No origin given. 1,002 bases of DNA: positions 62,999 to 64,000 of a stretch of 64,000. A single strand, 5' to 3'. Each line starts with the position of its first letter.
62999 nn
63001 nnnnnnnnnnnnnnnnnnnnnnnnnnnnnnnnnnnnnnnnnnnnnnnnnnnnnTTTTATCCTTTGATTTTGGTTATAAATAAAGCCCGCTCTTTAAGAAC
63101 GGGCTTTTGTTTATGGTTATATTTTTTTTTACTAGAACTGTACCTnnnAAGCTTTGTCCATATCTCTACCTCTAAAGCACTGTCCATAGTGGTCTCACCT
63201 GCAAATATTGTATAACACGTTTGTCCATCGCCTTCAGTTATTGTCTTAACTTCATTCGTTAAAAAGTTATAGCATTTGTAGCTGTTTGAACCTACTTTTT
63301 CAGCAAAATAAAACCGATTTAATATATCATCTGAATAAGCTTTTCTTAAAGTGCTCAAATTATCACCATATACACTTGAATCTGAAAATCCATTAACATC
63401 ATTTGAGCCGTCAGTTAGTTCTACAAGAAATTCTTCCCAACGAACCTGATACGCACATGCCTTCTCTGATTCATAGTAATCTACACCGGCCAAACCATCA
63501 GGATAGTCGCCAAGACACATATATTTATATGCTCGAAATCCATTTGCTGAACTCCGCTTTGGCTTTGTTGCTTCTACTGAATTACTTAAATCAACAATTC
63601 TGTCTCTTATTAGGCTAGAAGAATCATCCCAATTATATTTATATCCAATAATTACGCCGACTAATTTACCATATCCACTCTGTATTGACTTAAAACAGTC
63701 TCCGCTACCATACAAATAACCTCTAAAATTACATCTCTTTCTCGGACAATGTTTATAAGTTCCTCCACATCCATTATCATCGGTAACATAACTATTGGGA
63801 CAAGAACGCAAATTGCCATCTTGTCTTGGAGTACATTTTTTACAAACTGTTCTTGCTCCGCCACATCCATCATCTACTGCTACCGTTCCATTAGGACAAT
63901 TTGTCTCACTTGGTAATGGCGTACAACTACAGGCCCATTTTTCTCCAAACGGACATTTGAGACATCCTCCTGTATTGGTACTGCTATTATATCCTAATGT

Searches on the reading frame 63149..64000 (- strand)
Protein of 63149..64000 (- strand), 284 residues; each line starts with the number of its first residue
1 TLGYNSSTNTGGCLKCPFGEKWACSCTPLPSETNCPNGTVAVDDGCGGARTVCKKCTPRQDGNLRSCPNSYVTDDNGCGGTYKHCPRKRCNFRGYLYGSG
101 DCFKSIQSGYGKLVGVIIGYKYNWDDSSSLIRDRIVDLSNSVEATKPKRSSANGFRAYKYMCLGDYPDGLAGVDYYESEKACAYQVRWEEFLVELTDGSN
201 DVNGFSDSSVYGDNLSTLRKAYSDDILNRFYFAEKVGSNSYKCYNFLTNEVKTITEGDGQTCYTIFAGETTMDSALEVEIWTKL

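Call 6: search_protein_families(library=pfam, proteins=[window:63149-64000:-], max_evalue=1)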
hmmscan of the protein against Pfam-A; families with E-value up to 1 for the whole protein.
window:63149-64000:- (284 aa): 0 families

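Call 7: search_protein_families(library=ncbifam, proteins=[window:63149-64000:-], max_evalue=1)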
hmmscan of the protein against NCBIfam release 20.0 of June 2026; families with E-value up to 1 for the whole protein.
window:63149-64000:- (284 aa): 1 family
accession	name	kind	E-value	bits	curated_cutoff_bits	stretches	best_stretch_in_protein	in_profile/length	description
NF033413.1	RiPP_TM1316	equivalog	0.44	10.8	35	0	68-81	10-23/31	Cys-rich RiPP peptide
